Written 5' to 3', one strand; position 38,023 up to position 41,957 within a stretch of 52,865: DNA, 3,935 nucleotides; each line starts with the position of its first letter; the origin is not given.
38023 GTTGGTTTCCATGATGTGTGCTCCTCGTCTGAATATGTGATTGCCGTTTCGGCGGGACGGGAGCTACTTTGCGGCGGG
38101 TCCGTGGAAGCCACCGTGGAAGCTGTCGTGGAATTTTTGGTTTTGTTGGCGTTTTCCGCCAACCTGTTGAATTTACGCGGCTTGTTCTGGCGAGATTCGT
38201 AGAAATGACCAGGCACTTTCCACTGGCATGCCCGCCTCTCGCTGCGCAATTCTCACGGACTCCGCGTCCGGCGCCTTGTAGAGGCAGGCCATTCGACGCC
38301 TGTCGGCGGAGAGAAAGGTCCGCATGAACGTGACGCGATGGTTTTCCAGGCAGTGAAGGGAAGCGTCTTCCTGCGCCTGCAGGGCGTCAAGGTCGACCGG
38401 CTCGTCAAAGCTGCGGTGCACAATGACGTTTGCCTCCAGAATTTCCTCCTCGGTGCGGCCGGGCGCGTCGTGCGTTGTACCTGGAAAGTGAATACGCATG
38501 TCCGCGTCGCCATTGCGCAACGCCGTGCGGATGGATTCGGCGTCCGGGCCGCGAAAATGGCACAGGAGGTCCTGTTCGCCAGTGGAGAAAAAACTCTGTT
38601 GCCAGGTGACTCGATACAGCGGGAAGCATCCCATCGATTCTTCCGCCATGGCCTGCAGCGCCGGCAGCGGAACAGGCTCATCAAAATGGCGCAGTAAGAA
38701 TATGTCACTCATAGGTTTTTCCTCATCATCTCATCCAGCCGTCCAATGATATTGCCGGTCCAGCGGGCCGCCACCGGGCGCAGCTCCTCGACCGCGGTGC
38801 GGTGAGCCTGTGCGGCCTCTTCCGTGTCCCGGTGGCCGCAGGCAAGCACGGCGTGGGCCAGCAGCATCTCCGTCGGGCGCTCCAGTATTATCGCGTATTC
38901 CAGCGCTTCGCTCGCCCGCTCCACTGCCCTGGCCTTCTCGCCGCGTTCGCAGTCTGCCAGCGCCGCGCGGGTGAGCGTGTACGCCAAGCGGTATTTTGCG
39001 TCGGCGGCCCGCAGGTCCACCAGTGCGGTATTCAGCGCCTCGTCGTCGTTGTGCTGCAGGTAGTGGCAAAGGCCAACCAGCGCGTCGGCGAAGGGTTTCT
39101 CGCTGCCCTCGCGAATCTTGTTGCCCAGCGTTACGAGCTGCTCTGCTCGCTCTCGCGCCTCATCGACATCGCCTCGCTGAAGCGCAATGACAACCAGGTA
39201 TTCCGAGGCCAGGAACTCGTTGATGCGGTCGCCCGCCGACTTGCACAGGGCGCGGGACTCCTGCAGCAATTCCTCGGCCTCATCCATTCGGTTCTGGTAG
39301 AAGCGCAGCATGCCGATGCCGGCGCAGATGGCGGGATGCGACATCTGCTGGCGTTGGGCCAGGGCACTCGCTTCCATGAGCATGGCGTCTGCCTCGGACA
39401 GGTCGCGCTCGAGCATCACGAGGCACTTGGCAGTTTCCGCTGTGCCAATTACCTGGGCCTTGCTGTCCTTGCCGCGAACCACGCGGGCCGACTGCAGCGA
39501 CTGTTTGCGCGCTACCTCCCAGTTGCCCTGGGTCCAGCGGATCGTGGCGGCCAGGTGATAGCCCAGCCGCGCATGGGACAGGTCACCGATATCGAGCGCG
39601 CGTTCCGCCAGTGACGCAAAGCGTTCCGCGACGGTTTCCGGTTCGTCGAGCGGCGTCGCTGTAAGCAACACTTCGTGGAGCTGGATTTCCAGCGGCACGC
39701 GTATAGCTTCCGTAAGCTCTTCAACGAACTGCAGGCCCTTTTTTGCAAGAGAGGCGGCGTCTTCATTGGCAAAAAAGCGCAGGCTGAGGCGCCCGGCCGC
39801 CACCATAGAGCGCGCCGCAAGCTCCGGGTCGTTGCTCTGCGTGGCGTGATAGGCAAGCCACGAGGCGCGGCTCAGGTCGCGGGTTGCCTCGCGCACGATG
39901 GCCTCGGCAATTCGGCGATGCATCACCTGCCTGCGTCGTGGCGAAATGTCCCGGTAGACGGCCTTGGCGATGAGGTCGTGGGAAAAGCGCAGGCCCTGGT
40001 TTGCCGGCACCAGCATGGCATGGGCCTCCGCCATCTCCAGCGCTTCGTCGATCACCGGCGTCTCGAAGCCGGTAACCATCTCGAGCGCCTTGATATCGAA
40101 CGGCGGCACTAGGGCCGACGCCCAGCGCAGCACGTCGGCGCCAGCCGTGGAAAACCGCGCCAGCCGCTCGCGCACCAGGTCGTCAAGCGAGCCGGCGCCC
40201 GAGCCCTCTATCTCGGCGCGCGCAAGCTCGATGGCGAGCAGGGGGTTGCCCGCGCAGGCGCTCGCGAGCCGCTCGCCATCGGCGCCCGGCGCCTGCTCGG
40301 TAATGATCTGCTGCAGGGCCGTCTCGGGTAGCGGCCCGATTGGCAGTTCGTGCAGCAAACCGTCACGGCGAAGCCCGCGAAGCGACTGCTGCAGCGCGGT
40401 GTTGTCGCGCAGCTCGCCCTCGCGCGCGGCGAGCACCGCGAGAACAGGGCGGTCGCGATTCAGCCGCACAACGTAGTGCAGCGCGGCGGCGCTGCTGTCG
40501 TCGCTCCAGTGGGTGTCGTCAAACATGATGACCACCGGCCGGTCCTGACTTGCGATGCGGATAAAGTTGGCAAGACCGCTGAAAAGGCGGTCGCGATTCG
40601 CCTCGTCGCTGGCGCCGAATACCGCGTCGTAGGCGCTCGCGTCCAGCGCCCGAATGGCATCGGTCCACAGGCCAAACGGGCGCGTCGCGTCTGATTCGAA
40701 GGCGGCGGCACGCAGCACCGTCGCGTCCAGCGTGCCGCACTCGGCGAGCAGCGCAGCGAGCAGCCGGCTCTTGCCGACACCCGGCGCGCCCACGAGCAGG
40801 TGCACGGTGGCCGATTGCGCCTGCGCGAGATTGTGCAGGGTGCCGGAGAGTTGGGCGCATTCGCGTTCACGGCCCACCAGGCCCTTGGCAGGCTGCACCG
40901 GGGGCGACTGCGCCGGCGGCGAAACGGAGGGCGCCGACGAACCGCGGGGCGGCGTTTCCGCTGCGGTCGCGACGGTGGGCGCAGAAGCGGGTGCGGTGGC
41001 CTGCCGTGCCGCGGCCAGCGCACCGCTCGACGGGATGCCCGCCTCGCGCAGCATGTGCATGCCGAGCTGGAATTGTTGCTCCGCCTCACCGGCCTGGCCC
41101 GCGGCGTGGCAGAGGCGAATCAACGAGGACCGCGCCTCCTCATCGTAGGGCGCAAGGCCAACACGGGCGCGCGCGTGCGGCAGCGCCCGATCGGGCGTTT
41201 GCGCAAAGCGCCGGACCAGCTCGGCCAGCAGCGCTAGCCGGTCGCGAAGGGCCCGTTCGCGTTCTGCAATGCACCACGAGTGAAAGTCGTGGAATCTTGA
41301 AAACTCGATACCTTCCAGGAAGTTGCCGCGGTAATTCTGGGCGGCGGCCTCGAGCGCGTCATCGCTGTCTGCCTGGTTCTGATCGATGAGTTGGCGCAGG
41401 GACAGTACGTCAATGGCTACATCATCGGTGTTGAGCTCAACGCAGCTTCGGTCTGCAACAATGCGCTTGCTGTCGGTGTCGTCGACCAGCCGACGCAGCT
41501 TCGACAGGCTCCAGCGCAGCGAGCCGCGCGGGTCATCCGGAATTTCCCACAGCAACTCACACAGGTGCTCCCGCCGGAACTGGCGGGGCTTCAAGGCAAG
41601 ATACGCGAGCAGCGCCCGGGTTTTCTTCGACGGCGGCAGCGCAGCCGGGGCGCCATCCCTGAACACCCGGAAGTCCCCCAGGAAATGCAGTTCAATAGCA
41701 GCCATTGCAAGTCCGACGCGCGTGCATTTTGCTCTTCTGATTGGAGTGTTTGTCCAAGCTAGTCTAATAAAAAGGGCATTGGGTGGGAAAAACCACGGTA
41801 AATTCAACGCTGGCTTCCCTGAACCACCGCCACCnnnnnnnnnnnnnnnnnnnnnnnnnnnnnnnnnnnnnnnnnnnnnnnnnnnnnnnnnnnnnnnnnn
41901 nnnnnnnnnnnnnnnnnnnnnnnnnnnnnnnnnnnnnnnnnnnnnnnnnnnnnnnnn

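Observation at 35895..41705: Operon of a STAND-like SARP regulator with three DUF4242 domains, OsmC and a flavin oxidoreductase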

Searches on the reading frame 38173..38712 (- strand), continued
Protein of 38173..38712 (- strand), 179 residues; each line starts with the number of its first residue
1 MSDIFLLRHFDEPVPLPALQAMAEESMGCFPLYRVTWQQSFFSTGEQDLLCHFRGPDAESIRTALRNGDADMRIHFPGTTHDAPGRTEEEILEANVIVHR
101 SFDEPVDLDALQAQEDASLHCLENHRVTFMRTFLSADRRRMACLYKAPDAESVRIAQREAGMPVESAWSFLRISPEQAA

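Call 95: search_protein_representatives(protein=window:38173-38712:-)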
Query: 179 residues. Proteins with E-value up to 0.001 (for the whole library): 612; up to 1e-10: 278; up to 1e-30: 25. The best 150 are listed.
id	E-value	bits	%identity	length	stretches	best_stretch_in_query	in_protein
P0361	7.6e-52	191.8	52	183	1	1-175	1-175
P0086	1.3e-51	191.1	51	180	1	1-176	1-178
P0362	1.3e-45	171.5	48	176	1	1-175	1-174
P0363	3.7e-43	163.5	50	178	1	4-178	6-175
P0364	5.3e-42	159.8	46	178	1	3-173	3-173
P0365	6.1e-39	149.8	49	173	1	1-171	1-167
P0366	1.5e-38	148.5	48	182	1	1-167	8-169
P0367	1.6e-37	145.2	43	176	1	1-175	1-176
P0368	4.8e-37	143.6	48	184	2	96-175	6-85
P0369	1.6e-36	141.9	50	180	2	96-171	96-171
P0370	2.1e-36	141.5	48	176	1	1-175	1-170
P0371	3.0e-36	141.0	44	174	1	1-170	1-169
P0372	6.7e-36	139.9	47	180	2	94-171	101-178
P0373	7.2e-36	139.8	50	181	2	96-171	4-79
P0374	1.2e-35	139.0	43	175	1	1-177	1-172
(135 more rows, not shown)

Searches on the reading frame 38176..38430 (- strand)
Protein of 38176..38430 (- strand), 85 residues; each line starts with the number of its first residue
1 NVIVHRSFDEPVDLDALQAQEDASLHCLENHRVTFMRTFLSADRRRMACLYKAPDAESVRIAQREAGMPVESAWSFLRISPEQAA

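Call 37: search_solved_structures(query=window:38176-38430:-, max_evalue=10, show_alignments=2)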
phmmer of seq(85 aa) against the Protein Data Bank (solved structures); distinct sequences matched with E-value up to 10: 15.
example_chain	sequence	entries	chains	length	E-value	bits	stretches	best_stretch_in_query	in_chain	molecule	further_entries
2xec_A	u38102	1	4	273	0.7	13.4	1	13-74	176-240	PUTATIVE MALEATE ISOMERASE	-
2xed_A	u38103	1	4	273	0.71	13.4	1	13-74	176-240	PUTATIVE MALEATE ISOMERASE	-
5b5w_A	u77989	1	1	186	1.2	12.6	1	5-51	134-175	MOB kinase activator 1B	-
5brm_A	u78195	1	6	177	1.2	12.6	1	9-51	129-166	MOB kinase activator 1A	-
4j1v_A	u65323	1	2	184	1.3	12.5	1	9-51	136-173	MOB kinase activator 1A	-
1pi1_A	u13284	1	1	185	1.3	12.5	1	9-51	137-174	Mob1A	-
4jiz_A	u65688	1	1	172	1.3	12.5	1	9-51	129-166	MOB kinase activator 1A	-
6mcp_B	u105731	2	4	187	1.4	12.5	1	9-51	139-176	MOB kinase activator 1A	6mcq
5xqz_A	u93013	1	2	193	1.4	12.5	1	9-51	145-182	MOB kinase activator 1A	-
5b5v_A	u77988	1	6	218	1.6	12.3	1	5-51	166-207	MOB kinase activator 1B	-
5b6b_A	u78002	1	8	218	1.6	12.2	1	5-51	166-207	MOB kinase activator 1B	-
1r3b_A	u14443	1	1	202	1.8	12.1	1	16-51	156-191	MOB1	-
5twg_A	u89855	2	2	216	1.8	12.1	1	9-51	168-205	MOB kinase activator 1A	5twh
5brk_A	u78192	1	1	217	1.8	12.1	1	9-51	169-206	MOB kinase activator 1A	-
7zr1_C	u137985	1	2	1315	2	12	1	11-62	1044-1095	DH domain-containing protein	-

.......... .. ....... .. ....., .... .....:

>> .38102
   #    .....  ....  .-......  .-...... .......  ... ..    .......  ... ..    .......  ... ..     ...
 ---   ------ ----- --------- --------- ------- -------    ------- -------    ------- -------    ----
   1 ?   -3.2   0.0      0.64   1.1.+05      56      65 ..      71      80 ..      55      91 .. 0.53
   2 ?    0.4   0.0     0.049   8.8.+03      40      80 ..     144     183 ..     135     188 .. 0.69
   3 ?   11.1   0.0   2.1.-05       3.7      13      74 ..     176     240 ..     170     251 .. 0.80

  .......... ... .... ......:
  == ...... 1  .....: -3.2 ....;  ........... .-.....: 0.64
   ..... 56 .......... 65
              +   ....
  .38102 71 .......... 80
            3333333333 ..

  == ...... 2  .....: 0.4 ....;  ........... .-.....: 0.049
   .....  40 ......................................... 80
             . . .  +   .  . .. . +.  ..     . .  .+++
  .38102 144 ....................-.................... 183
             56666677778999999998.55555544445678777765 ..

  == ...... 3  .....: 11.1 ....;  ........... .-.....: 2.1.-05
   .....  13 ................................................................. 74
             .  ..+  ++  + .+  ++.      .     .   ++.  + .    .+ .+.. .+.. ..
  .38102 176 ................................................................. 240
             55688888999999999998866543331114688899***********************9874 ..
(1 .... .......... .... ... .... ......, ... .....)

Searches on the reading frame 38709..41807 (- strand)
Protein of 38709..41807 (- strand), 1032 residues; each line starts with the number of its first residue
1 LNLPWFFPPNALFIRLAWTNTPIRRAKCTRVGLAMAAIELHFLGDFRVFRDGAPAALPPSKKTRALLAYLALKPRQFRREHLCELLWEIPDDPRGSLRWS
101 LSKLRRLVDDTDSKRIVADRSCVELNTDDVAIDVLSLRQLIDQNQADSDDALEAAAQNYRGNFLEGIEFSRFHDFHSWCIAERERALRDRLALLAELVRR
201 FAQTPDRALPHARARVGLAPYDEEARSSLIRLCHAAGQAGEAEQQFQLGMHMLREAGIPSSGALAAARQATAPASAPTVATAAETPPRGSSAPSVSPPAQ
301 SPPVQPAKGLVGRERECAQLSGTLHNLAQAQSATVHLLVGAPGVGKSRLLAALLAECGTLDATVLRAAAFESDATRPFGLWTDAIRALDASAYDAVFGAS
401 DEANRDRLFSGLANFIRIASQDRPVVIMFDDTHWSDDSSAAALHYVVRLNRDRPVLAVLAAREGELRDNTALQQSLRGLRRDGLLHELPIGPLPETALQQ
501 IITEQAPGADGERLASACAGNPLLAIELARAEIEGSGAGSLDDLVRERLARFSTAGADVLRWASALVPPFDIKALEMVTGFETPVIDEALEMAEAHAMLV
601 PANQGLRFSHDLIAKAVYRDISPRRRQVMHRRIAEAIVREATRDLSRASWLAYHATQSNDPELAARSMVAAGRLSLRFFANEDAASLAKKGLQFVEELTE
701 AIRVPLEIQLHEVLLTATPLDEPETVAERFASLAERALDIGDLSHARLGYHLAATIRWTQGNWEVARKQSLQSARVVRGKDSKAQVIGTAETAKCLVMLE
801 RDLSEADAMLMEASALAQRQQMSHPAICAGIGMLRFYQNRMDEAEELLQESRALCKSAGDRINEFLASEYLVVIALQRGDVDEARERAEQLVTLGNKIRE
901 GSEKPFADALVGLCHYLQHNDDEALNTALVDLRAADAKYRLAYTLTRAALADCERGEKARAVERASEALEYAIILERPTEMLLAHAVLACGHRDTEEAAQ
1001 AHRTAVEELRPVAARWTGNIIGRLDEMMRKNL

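Call 3: search_protein_families(library=pfam, proteins=[window:38709-41705:-], max_evalue=0.01)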
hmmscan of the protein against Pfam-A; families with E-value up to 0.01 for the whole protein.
window:38709-41705:- (998 aa): 6 families
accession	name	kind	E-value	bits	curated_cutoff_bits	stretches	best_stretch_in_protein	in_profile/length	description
PF13191.12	AAA_16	-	3.1e-19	70.5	32.6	1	276-422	2-165/167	AAA ATPase domain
PF03704.23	BTAD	-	1.8e-09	38.5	22.1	1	108-235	19-143/146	Bacterial transcriptional activator domain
PF13401.12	AAA_22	-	4.2e-06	27.6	27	1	298-433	4-127/130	AAA domain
PF13424.12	TPR_12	-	1.4e-05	25.6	30.1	1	797-858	9-72/77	Tetratricopeptide repeat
PF13671.12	AAA_33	-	0.0002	22.1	27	1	301-426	1-106/143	AAA domain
PF05673.19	DUF815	-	0.0015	18.2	23.8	1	271-324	25-78/249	Protein of unknown function (DUF815)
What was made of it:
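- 38709..41705 (-): Large SARP-type activator (998 aa). Residues 1-235 form a wHTH plus BTA (SARP) domain. About 270-500 is an AAA_16 P-loop NTPase. About 500-998 is a TPR-like helical domain. Pfam hits are in call 3.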

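Call 4: search_protein_families(library=ncbifam, proteins=[window:38709-41705:-], max_evalue=0.01)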
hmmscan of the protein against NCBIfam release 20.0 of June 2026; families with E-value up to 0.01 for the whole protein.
window:38709-41705:- (998 aa): 2 families
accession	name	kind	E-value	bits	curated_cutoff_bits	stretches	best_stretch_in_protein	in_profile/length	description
TIGR03903.1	TOMM_kin_cyc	equivalog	5.9e-17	60.8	705.75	2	362-973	607-1246/1267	TOMM system kinase/cyclase fusion protein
TIGR03420.1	DnaA_homol_Hda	equivalog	0.00068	19.2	194.8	1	284-331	23-70/226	DnaA regulatory inactivator Hda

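Call 38: search_protein_families(library=pfam, proteins=[window:38709-41807:-], max_evalue=0.01)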
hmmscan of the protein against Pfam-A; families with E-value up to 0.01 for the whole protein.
window:38709-41807:- (1032 aa): 6 families
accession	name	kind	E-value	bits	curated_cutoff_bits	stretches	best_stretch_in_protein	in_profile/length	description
PF13191.12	AAA_16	-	3.2e-19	70.5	32.6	1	310-456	2-165/167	AAA ATPase domain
PF03704.23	BTAD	-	1.9e-09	38.4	22.1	1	142-269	19-143/146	Bacterial transcriptional activator domain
PF13401.12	AAA_22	-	4.5e-06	27.4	27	1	332-467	4-127/130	AAA domain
PF13424.12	TPR_12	-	1.5e-05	25.6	30.1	1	831-892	9-72/77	Tetratricopeptide repeat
PF13671.12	AAA_33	-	0.00025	21.8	27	1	335-460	1-106/143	AAA domain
PF05673.19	DUF815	-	0.0016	18.1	23.8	1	305-358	25-78/249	Protein of unknown function (DUF815)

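Call 59: search_solved_structures(query=window:38709-41705:-, max_evalue=0.01, show_alignments=1)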
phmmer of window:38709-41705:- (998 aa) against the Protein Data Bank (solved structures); distinct sequences matched with E-value up to 0.01: 0.

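Call 76: search_protein_families(library=padloc, proteins=[window:38709-41705:-], max_evalue=0.01)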
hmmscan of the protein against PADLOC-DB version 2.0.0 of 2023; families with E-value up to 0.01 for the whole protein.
window:38709-41705:- (998 aa): 0 families

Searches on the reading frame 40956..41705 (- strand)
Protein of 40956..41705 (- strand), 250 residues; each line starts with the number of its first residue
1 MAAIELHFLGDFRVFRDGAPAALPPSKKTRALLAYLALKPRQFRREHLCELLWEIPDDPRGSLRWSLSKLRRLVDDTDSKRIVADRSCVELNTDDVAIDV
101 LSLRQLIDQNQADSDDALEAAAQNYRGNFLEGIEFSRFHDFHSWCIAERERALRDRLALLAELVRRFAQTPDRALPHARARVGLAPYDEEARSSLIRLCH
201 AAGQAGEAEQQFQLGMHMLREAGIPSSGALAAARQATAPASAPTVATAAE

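Call 62: search_solved_structures(query=A3, max_evalue=1, show_alignments=2)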
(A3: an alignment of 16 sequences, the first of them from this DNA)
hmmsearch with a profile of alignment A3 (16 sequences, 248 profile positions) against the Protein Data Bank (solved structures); distinct sequences matched with E-value up to 1: 12.
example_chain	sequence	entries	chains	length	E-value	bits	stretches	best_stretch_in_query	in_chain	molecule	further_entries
2fez_A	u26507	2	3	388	3.6e-05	26.7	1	4-233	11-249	Probable regulatory protein embR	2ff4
5fzq_A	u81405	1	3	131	0.0035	20.1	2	171-239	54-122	DESIGNED TPR PROTEIN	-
5fzr_A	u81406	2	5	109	0.0061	19.3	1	163-209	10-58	DESIGNED TPR PROTEIN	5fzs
8hvr_I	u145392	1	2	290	0.01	18.6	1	3-232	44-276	Regulatory protein AfsR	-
8far_A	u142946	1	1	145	0.044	16.5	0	160-214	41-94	I432-1-CC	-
8fwd_1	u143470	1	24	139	0.045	16.5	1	160-219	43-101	O43-rpxdoc-EK1_B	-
8cus_A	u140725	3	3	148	0.05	16.4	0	160-214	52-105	I432-1(NaCl) Chain A | I432-1(Imd) Chain A | I432-1-X3 Chain A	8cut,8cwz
1p2f_A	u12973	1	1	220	0.098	15.4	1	12-82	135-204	Response Regulator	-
9ujd_A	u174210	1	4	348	0.12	15.1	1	164-226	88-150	Branched-chain amino acid aminotransferase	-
2kcl_A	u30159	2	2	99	0.34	13.6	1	169-240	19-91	Tetratricopeptide repeat domain protein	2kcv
3ma5_A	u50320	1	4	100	0.35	13.6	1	169-240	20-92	Tetratricopeptide repeat domain protein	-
8y6v_K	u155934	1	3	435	0.52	13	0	147-233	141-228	gp93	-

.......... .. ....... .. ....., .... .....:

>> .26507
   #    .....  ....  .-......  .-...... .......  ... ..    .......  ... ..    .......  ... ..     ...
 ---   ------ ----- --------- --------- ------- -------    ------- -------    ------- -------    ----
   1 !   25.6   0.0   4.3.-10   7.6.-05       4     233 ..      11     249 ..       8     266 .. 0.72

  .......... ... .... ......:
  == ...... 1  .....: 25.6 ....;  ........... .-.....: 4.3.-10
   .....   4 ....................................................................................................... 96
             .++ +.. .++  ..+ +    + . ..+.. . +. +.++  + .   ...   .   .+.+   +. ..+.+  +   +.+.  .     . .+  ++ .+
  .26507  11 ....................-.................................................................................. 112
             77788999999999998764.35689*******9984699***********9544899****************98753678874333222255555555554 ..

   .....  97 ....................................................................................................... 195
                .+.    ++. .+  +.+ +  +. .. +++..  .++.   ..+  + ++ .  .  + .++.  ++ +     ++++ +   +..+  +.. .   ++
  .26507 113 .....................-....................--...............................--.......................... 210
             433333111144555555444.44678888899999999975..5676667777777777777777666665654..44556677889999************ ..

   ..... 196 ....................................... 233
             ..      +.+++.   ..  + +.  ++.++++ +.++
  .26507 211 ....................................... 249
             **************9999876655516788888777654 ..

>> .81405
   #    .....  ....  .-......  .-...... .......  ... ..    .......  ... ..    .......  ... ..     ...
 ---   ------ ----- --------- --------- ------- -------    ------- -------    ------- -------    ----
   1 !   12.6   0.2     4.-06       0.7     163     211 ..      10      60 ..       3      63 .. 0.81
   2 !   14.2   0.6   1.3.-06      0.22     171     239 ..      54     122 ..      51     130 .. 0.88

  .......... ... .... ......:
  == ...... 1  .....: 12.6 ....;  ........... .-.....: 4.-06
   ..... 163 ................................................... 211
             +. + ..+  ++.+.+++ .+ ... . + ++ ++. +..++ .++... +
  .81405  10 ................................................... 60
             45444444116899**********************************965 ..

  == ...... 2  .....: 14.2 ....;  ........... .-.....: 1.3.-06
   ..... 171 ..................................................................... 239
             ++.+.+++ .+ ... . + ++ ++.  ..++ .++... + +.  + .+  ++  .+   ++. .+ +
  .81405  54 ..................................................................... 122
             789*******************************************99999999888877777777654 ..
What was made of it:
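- Closest known: SARP-LAL regulators. Different: Sequence similarity to EmbR and AfsR is detectable only at profile level (calls 59, 62).
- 38709..41705 (-): A profile of residues 1-250 hits EmbR 2FEZ at E=3.6e-5 and the AfsR SARP 8HVR at E=0.01 (call 62).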
